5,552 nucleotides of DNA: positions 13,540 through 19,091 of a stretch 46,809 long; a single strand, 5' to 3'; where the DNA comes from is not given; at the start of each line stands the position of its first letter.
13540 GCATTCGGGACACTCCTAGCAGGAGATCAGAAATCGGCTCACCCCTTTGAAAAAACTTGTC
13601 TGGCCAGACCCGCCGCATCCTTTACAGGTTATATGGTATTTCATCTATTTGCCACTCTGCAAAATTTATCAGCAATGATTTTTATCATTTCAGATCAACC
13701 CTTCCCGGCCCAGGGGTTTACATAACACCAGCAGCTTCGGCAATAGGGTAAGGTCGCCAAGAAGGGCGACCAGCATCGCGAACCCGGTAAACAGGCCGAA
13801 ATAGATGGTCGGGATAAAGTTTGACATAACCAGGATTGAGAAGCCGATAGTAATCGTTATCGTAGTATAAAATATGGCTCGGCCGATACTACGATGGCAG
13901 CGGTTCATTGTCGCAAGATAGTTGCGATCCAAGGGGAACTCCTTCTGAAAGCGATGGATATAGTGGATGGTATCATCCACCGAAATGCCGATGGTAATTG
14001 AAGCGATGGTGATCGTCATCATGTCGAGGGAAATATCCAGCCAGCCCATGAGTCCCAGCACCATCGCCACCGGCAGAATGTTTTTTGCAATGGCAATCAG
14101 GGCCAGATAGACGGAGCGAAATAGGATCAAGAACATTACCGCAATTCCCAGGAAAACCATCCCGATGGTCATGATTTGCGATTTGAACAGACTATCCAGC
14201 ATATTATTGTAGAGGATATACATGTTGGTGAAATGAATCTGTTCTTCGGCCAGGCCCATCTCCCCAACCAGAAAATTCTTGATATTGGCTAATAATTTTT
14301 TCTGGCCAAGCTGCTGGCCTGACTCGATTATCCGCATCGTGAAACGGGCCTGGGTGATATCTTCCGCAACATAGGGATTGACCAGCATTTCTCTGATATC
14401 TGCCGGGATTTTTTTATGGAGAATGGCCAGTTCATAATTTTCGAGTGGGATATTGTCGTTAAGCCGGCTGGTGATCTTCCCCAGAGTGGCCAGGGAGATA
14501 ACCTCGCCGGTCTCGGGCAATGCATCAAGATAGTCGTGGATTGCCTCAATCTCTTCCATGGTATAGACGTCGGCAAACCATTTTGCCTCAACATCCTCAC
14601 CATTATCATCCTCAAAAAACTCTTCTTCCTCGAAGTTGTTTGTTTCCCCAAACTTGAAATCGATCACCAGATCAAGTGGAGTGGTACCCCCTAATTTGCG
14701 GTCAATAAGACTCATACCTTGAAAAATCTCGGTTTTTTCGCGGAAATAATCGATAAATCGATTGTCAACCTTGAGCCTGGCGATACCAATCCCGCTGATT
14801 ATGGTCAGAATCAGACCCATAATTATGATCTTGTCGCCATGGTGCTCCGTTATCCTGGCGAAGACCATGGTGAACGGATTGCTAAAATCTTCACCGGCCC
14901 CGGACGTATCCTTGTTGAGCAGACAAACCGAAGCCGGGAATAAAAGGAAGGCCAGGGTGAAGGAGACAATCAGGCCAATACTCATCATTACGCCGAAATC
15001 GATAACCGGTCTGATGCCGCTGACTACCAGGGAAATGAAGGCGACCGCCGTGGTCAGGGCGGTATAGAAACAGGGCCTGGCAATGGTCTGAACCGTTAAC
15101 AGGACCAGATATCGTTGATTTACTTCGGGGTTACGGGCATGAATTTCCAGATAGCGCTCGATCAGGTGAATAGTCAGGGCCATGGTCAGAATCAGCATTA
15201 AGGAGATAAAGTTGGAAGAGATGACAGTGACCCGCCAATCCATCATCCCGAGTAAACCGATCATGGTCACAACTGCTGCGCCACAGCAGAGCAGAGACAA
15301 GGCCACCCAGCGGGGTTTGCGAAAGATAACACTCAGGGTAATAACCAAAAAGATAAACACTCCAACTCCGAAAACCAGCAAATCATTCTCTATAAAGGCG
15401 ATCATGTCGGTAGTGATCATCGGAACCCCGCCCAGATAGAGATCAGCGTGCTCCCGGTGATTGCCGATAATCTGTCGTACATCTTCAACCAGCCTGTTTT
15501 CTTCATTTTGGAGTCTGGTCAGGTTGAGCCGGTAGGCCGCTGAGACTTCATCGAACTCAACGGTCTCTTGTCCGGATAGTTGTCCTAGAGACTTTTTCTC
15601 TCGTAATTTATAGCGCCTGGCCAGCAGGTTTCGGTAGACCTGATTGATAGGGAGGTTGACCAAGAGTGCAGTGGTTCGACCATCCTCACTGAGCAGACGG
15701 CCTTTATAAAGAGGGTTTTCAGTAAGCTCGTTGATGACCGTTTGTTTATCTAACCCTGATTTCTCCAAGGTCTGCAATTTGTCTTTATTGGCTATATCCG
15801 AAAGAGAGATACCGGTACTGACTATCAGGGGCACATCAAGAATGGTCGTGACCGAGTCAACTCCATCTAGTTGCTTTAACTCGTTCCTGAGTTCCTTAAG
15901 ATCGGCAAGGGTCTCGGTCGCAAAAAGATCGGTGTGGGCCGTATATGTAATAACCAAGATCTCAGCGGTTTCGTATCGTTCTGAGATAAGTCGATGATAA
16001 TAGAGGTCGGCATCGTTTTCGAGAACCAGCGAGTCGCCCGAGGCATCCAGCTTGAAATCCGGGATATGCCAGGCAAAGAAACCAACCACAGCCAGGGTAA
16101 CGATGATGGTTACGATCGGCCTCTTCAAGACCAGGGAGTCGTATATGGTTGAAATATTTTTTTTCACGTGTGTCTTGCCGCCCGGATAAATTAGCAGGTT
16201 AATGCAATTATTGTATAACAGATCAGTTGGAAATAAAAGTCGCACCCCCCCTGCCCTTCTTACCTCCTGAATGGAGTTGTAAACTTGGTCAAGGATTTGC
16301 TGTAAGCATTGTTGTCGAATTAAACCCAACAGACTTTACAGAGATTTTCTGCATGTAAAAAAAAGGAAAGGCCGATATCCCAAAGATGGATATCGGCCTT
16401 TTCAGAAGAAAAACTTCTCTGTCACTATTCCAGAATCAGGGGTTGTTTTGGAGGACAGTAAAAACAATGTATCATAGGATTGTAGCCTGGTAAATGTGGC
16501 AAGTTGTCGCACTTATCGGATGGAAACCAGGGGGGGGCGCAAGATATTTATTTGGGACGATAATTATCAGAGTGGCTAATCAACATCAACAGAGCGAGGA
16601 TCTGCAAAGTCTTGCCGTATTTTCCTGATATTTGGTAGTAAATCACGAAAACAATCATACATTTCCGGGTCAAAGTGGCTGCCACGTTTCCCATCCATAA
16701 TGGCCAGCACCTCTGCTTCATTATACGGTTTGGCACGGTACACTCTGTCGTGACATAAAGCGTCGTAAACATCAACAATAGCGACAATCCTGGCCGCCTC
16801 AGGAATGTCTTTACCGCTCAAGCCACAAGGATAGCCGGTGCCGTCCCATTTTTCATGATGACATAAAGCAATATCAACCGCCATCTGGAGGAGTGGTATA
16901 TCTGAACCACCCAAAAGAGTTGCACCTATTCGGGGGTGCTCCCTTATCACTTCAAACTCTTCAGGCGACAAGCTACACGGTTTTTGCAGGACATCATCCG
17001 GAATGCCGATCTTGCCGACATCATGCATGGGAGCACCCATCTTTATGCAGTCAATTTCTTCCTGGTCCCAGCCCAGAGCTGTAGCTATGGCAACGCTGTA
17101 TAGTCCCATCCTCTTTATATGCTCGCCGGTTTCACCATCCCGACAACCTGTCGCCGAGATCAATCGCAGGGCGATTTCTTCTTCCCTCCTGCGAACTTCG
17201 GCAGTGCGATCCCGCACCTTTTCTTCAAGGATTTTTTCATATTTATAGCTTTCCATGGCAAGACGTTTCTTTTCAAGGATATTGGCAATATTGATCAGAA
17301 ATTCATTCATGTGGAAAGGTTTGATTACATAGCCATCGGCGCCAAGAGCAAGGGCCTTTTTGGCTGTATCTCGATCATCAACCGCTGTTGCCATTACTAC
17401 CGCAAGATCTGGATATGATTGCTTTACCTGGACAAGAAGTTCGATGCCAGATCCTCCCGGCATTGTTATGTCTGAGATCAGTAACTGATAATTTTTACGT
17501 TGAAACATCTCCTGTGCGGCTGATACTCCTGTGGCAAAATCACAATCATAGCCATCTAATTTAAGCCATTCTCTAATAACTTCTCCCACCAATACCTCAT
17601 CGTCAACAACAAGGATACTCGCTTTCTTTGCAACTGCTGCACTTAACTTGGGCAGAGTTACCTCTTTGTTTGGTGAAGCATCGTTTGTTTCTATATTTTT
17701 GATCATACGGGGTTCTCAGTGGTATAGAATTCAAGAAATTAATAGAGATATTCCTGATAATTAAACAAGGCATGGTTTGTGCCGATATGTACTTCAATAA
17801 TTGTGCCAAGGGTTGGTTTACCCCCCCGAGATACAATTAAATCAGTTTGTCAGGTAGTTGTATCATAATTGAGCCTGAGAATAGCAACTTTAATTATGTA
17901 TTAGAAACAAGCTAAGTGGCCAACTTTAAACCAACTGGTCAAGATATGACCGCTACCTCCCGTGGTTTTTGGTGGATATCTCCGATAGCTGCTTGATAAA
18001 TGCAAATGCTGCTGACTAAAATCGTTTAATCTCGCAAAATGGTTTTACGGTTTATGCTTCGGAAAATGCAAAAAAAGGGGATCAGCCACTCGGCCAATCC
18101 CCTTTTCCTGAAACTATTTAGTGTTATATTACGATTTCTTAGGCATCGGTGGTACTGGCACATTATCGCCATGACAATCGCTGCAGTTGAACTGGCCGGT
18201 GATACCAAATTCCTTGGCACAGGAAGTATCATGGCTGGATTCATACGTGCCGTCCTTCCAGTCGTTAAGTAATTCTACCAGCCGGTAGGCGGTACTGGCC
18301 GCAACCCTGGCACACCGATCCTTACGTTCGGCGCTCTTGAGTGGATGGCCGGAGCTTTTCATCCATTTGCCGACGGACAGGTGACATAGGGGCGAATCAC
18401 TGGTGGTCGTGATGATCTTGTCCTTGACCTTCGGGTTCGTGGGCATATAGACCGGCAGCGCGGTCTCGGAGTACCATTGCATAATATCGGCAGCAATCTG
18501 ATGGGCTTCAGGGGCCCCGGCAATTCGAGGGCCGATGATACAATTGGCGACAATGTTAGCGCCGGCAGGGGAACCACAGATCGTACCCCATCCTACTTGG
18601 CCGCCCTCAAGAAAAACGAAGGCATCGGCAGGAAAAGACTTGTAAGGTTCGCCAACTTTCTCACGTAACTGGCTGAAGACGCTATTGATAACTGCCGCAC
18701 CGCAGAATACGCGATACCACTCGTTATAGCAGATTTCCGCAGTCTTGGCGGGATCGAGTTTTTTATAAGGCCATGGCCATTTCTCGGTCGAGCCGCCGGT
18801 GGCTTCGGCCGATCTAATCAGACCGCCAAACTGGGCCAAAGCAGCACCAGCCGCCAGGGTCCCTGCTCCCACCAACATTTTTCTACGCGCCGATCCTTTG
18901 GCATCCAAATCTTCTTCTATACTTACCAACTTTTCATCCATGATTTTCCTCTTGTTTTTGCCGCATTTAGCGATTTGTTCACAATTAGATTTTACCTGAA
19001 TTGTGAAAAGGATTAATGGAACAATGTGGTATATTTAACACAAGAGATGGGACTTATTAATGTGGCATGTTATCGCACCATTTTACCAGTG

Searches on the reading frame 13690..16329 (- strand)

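Call 74: search_protein_families(library=pfam, proteins=[window:13690-16329:-], max_evalue=0.00001)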
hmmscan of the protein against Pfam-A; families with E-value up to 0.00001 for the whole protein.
window:13690-16329:- (879 aa): 2 families
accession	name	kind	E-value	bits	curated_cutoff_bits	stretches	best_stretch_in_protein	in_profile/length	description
PF03176.21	MMPL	-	2.2e-27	96.4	20.5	2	272-471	98-302/333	MMPL family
PF02355.23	SecD_SecF_C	-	1.7e-06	28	20.5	1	701-841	16-154/189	Protein export membrane protein SecD/SecF, C-terminal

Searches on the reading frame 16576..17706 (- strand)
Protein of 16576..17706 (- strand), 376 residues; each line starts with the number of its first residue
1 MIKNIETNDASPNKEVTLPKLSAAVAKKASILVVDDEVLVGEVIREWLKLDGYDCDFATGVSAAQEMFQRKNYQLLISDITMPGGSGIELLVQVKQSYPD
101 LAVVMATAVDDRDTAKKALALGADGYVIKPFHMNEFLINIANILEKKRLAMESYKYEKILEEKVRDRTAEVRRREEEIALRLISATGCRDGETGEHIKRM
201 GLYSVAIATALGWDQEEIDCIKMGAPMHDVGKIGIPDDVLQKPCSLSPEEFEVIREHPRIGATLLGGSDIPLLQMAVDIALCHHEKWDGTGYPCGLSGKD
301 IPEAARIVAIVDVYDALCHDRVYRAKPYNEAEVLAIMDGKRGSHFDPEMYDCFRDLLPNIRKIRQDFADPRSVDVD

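Call 21: search_protein_families(library=pfam, proteins=[window:16576-17706:-], max_evalue=0.001)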
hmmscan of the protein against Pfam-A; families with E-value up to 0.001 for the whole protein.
window:16576-17706:- (376 aa): 3 families
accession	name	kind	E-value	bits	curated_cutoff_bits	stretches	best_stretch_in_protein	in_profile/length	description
PF13487.12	HD_5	-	1.5e-30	106.6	27.2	1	195-348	16-169/170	HD domain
PF00072.30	Response_reg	-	3.7e-25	88.7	30.2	1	31-137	1-107/111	Response regulator receiver domain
PF01966.28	HD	-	2.2e-19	70.3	22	1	194-316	2-115/116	HD domain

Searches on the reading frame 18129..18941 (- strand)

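Call 21: search_protein_families(library=pfam, proteins=[window:18129-18941:-], max_evalue=0.001)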
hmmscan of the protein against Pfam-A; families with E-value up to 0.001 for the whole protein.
window:18129-18941:- (270 aa): 1 family
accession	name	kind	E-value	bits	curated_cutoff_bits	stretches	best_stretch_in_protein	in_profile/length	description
PF09719.15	C_GCAxxG_C_C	-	2.6e-07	31.2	27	1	87-223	6-117/118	Putative redox-active protein (C_GCAxxG_C_C)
